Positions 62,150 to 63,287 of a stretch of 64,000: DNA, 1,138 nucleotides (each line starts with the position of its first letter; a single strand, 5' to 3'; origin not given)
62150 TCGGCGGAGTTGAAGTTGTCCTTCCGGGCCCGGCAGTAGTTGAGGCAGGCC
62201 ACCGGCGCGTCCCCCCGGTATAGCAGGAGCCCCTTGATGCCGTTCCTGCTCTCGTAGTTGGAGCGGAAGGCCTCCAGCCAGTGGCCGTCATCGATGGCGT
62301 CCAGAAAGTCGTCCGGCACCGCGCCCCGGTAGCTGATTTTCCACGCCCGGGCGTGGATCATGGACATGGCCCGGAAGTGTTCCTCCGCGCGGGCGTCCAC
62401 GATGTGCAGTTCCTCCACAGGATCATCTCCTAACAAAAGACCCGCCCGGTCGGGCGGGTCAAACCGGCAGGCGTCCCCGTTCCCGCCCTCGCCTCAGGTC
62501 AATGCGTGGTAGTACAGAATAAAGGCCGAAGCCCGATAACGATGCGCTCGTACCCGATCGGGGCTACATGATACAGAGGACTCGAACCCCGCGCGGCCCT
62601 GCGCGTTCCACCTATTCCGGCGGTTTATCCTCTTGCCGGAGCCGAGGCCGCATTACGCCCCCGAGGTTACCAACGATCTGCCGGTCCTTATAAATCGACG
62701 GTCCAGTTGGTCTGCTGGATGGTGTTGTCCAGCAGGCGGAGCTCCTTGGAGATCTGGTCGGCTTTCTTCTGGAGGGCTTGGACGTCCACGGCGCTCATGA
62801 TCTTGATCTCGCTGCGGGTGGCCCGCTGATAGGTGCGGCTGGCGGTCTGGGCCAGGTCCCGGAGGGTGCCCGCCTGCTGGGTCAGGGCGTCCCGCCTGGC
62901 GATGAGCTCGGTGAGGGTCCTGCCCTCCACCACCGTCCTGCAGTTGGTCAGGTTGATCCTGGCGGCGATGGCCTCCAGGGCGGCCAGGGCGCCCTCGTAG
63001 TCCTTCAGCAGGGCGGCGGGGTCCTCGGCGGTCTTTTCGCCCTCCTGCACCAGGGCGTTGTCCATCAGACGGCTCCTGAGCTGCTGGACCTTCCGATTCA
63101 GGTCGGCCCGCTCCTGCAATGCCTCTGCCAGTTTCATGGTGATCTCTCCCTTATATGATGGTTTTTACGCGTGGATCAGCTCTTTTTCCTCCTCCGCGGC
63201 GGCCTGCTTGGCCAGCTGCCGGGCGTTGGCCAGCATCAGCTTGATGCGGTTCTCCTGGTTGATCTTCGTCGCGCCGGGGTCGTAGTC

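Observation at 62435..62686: Riboswitch-like structured RNA of unrecognised class controlling a GNAT acetyltransferase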

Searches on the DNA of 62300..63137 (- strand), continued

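Call 52: search_with_rna_model(model_id=R1, sources=[L084, L085, L086, L087, L088, L089, L090, L091, L092, L093, L094, L095, L096, L097, L098, L099, L100, L101, L102, L103, L104, L105, L106, L107, L108, L109, L110, L111, L112, L113, L114, L115, L116, L117, L118, L119, L120, L121, L122, L123, L124, L125, L126, L127, L128, L129, L130, L131, L132, L133, L134, L135, L136, L137, L138, L139, L140, L141, L142, L143, L144, L145, L146, L147, L148, L149, L150, L151, L152, L153, L154, L155, L156, L157, L158, L159, L160, L161, L162, L163], max_evalue=0.001)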
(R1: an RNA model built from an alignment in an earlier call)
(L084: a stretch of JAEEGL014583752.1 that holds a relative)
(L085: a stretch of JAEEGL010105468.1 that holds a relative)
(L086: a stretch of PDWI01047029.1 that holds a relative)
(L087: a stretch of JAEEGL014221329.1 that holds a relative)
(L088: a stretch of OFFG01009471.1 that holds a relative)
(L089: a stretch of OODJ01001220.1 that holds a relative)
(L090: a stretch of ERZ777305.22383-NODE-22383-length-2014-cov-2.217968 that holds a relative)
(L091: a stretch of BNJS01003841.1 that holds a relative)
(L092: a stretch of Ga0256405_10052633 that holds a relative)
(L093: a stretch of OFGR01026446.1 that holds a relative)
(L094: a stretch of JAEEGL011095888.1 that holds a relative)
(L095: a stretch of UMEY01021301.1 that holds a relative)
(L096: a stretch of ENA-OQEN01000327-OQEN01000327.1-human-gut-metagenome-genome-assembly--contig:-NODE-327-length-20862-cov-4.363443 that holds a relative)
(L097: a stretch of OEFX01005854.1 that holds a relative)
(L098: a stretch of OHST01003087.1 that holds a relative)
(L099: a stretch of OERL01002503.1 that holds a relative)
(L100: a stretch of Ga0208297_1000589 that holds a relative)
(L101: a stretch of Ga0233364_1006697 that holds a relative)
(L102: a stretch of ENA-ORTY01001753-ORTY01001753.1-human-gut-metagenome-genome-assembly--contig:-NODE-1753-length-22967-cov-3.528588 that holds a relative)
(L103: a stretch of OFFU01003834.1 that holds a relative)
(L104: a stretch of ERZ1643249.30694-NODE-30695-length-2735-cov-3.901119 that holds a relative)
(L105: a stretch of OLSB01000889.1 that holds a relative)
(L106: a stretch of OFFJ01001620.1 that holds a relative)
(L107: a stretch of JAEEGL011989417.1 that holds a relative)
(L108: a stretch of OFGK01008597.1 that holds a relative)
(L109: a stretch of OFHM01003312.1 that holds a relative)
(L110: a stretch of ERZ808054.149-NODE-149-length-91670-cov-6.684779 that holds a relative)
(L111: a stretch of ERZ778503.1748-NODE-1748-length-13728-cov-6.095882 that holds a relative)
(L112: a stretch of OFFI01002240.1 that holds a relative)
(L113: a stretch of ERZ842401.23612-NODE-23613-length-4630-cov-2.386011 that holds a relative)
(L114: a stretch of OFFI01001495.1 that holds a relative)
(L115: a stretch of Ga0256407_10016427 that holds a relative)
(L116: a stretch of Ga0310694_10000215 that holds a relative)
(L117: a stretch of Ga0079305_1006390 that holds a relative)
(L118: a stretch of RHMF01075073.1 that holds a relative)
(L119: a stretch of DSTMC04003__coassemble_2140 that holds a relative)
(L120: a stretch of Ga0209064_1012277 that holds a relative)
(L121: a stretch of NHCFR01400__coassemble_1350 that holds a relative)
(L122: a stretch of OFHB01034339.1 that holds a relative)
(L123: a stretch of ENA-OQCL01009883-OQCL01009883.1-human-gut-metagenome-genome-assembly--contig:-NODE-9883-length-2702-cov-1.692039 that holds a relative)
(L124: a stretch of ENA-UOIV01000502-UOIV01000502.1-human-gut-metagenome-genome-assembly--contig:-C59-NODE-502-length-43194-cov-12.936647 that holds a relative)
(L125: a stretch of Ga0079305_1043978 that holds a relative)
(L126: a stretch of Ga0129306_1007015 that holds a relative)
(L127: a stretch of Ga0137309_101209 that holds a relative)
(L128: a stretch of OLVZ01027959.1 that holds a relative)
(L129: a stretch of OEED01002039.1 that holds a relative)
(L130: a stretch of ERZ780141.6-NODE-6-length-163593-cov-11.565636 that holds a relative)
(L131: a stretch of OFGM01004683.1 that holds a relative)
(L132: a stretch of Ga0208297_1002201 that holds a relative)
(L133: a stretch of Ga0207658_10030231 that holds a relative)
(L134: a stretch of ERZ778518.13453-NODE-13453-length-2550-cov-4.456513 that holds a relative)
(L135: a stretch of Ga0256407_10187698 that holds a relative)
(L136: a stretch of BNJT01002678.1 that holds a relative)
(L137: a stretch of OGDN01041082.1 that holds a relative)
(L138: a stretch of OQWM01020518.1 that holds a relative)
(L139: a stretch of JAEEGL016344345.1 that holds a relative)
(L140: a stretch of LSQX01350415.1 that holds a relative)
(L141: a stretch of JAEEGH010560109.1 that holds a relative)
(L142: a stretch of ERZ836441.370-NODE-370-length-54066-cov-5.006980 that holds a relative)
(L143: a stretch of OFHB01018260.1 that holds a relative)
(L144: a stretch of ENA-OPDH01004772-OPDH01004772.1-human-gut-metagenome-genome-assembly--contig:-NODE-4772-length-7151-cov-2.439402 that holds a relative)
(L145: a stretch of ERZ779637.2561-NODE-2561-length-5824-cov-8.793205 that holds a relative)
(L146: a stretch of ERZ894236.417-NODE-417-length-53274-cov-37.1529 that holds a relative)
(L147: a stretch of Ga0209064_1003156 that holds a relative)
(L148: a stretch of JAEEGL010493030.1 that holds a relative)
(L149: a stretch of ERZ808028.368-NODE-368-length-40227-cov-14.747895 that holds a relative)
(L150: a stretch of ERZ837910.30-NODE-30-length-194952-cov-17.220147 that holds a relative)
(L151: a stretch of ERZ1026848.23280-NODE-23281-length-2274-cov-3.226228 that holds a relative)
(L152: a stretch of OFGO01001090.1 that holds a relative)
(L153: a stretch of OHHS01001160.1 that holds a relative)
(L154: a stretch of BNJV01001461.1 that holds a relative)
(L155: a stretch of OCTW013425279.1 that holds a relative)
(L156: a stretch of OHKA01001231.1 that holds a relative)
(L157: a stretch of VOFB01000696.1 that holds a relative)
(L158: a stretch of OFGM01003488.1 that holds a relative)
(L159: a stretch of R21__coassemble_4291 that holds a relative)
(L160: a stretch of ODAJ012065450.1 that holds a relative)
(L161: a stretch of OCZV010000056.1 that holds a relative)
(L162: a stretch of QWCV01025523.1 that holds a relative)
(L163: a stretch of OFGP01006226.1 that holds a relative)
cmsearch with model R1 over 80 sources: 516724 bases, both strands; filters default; matches with E-value up to 0.001: 77.
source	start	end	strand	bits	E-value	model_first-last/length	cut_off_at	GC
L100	9859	10074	+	189.9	2.9e-60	1-216/216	no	0.59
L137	327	539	-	182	1.1e-57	1-216/216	no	0.66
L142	12805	13017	+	182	1.1e-57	1-216/216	no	0.66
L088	2675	2907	-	180.7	2.9e-57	1-216/216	no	0.64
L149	11292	11523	+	178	2.2e-56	1-216/216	no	0.64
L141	487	701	-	176.7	5.8e-56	1-216/216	no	0.64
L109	4347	4579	+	171.9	2.3e-54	1-216/216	no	0.65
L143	1337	1569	-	171.9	2.3e-54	1-216/216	no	0.65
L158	5115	5347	-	171.9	2.3e-54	1-216/216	no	0.65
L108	158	374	-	170.3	7.6e-54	1-216/216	no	0.65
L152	3481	3697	-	170.3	7.6e-54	1-216/216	no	0.65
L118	1069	1293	+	170.2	7.8e-54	1-216/216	no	0.58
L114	26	241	-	167.8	5e-53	1-216/216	no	0.62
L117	2525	2741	-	165.2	3.4e-52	1-216/216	no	0.59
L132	928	1144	+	165.2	3.4e-52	1-216/216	no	0.59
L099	2376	2589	+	165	4.1e-52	1-216/216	no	0.69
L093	1033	1257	-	158.3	6e-50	1-216/216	no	0.59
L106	9193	9419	-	152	7e-48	1-216/216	no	0.61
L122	9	235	-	152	7e-48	1-216/216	no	0.61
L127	1903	2130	-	149.5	4.8e-47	1-216/216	no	0.61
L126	4516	4734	-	149.2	5.6e-47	1-216/216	no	0.61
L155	1131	1348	-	148.9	7.2e-47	1-216/216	no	0.46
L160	4640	4850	+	147.9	1.5e-46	1-216/216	no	0.57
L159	3196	3405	-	147.9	1.6e-46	1-216/216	no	0.47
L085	1482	1688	+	147.9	1.6e-46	1-216/216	no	0.56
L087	3021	3232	+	147.4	2.3e-46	1-216/216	no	0.63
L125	806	1018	+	146.3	5.3e-46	1-216/216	no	0.66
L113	662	872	-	142.7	8e-45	1-216/216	no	0.61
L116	1986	2196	+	142.5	9e-45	1-216/216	no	0.64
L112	710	922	+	132.6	1.6e-41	1-216/216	no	0.53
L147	11056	11259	-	132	2.5e-41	1-216/216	no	0.5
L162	302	518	-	129.8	1.3e-40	1-216/216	no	0.49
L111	10988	11200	-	126.6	1.4e-39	1-216/216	no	0.44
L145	1793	2005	-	126.6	1.4e-39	1-216/216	no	0.44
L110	4437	4644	-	126.3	1.8e-39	1-216/216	no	0.49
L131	4406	4613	+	126.3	1.8e-39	1-216/216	no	0.49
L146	2882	3095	-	125.9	2.4e-39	1-216/216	no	0.55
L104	2009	2215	+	124.5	7.2e-39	1-216/216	no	0.56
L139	2731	2964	+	124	1.1e-38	1-216/216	no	0.53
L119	6066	6281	+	122.9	2.3e-38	1-216/216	no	0.64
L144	5824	6038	+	122.4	3.4e-38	1-216/216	no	0.54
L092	2246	2448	-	121.6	6.1e-38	21-203/216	no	0.65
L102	4433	4647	+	121.3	8e-38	1-216/216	no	0.55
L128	64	278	+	121.3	8e-38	1-216/216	no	0.55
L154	3088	3303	-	118.9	4.8e-37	1-216/216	no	0.39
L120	466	686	+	117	2e-36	1-216/216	no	0.59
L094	863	1088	+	115.7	5.1e-36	1-216/216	no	0.5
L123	1740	1952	+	115.5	5.9e-36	1-216/216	no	0.67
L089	5970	6167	+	114.6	1.2e-35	1-216/216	no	0.47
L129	423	638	+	114.5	1.3e-35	1-216/216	no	0.41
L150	7997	8194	-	114.4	1.4e-35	1-216/216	no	0.47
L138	442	639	+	114.4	1.4e-35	1-216/216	no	0.47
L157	4896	5093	-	114.4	1.4e-35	1-216/216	no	0.47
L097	23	238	+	113.9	2.1e-35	1-216/216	no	0.41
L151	1962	2165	+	113.5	2.9e-35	1-216/216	no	0.46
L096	368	565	-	113.4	3e-35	1-216/216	no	0.47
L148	1990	2219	+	111.2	1.6e-34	1-216/216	no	0.5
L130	2810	3008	+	111.2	1.6e-34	1-216/216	no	0.47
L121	4446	4661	-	110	3.8e-34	1-216/216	no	0.63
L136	2398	2612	+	106.7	4.6e-33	1-216/216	no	0.39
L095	5848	6074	-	106.5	5.2e-33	1-216/216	no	0.42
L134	709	935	-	105.3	1.3e-32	1-216/216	no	0.63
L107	1711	1922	+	99.4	1.1e-30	1-216/216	no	0.54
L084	10956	11183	-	97.9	3.5e-30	1-216/216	no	0.41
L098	15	215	-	97.9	3.6e-30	1-216/216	no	0.59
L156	7833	8033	+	97.9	3.6e-30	1-216/216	no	0.59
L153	29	229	-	96.9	7.1e-30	1-216/216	no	0.59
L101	216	439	-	96.2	1.3e-29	1-216/216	no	0.42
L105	4281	4480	-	93.3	1.1e-28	1-216/216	no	0.44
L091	1476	1691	-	92.6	1.8e-28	1-216/216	no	0.39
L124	1587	1744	-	88.4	4.4e-27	56-216/216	5'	0.47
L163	1065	1312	+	86.2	2.3e-26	1-216/216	no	0.69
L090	1607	1855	+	81.9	5.7e-25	1-216/216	no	0.65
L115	2484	2706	+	80.6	1.6e-24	1-216/216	no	0.49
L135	996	1217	+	77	2.3e-23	1-216/216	no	0.47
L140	1393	1615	+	71.8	1.2e-21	1-216/216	no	0.46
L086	541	644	+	23.9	5.4e-06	1-216/216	no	0.38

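Call 61: search_rna_families(sources=[L008, L030, L027, L006, L034, L019, L067, L057, L049, L061, L033, L076, L081, L082, L083, L062, L073, L070, L013, L100], threshold=gathering)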
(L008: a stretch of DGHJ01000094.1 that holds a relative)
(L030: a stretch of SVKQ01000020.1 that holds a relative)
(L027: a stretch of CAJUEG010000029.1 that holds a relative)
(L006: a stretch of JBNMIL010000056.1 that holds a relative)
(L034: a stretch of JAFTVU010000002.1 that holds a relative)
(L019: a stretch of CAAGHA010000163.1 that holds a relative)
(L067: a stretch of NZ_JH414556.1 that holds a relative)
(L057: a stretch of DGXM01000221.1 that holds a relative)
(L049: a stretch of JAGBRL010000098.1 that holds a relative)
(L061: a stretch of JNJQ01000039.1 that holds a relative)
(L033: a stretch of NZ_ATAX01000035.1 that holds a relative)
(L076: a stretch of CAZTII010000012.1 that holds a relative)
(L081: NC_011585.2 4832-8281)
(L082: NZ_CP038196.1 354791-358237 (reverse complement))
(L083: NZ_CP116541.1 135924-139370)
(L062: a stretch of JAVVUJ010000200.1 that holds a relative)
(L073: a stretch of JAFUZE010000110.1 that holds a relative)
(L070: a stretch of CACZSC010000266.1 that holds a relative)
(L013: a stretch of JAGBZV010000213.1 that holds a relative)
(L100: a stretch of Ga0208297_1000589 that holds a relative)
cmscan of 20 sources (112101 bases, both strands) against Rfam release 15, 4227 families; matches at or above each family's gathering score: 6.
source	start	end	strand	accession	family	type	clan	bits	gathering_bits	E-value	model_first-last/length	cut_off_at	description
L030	1798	1870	-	RF00005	tRNA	Gene; tRNA;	CL00001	63.6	29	3.1e-11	1-71/71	no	tRNA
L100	9087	9159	-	RF00005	tRNA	Gene; tRNA;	CL00001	63.4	29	3.5e-11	1-71/71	no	tRNA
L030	1891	1973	-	RF00005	tRNA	Gene; tRNA;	CL00001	60.1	29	2.9e-10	1-71/71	no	tRNA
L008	53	135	-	RF00005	tRNA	Gene; tRNA;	CL00001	59.3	29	4.8e-10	1-71/71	no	tRNA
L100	9180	9262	-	RF00005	tRNA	Gene; tRNA;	CL00001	59.3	29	4.8e-10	1-71/71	no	tRNA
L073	1944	2158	-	RF02442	SpF66_sRNA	Gene; sRNA;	-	50.7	42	1e-08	1-239/239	no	Streptococcus sRNA SpF66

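Call 67: search_with_rna_model(model_id=R1, sources=[L204, L205, L206], max_evalue=0.01, filters=off, show_alignments=3)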
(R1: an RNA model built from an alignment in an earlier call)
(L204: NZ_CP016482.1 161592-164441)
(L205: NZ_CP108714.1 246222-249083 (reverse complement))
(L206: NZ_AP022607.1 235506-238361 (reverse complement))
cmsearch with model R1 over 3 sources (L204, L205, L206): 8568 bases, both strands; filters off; matches with E-value up to 0.01: 3.
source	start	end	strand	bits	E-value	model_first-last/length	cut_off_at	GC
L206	1669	1884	+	92.9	2.6e-30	1-216/216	no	0.64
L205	1674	1891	+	75.2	1.5e-24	1-216/216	no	0.67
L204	1656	1886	+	46.6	3.5e-15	1-216/216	no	0.37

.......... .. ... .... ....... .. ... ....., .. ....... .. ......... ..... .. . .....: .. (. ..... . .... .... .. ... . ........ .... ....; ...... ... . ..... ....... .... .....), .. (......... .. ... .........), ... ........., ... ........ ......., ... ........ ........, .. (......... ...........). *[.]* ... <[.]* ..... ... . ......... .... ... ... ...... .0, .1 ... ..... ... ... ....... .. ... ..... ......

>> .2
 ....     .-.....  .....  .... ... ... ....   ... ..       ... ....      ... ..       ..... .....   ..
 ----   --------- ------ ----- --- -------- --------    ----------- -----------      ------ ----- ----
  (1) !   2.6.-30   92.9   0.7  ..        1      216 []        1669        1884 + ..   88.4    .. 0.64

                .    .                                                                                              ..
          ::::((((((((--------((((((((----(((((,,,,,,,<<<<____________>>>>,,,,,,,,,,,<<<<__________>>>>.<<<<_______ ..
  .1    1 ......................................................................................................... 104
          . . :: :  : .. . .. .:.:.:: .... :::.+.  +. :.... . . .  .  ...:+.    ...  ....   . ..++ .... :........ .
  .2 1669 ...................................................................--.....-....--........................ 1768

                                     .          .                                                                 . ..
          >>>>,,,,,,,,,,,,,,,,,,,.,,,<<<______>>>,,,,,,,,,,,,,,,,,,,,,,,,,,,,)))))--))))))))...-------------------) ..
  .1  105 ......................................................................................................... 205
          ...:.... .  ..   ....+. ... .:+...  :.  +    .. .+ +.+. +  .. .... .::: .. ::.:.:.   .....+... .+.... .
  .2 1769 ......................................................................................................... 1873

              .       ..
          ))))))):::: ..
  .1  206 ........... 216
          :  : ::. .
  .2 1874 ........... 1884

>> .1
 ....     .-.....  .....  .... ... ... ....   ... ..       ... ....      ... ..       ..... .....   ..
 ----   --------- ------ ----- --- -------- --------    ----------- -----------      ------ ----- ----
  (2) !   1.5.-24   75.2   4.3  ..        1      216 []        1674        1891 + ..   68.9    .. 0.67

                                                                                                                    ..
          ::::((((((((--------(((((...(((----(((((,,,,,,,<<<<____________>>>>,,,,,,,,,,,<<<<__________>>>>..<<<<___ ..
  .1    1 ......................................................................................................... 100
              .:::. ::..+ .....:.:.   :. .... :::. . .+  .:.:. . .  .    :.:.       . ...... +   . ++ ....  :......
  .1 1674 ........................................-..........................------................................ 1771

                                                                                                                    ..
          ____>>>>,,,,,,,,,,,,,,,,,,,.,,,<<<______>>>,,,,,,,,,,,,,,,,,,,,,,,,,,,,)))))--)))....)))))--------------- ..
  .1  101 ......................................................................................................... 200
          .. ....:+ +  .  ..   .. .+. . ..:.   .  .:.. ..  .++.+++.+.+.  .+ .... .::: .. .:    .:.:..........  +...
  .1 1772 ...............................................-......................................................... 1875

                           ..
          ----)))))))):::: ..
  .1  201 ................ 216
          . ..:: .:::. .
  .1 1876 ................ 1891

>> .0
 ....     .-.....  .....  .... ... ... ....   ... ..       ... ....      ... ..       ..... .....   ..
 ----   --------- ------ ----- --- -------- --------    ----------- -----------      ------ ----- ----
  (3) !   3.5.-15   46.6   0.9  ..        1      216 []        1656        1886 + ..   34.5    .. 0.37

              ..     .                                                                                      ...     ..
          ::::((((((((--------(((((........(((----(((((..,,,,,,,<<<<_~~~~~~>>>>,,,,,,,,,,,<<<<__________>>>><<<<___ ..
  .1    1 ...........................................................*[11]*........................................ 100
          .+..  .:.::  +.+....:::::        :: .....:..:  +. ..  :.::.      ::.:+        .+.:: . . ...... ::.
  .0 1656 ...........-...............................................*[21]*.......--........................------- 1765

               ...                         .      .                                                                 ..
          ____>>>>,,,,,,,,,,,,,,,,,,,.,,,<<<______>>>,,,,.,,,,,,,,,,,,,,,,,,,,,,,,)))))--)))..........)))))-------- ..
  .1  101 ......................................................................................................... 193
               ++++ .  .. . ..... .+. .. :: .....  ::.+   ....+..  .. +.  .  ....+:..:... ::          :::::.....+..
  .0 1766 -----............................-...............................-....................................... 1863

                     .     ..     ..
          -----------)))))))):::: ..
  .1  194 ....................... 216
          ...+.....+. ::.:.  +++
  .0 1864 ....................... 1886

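Call 73: search_with_rna_model(model_id=R1, source=window, max_evalue=1, show_alignments=1)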
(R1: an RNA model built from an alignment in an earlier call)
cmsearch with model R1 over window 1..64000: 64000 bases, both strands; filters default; matches with E-value up to 1: 2.
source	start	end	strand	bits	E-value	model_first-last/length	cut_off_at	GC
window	62460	62688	-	140.4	5.3e-45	1-216/216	no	0.63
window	58055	58129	-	8.3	0.089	1-216/216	no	0.55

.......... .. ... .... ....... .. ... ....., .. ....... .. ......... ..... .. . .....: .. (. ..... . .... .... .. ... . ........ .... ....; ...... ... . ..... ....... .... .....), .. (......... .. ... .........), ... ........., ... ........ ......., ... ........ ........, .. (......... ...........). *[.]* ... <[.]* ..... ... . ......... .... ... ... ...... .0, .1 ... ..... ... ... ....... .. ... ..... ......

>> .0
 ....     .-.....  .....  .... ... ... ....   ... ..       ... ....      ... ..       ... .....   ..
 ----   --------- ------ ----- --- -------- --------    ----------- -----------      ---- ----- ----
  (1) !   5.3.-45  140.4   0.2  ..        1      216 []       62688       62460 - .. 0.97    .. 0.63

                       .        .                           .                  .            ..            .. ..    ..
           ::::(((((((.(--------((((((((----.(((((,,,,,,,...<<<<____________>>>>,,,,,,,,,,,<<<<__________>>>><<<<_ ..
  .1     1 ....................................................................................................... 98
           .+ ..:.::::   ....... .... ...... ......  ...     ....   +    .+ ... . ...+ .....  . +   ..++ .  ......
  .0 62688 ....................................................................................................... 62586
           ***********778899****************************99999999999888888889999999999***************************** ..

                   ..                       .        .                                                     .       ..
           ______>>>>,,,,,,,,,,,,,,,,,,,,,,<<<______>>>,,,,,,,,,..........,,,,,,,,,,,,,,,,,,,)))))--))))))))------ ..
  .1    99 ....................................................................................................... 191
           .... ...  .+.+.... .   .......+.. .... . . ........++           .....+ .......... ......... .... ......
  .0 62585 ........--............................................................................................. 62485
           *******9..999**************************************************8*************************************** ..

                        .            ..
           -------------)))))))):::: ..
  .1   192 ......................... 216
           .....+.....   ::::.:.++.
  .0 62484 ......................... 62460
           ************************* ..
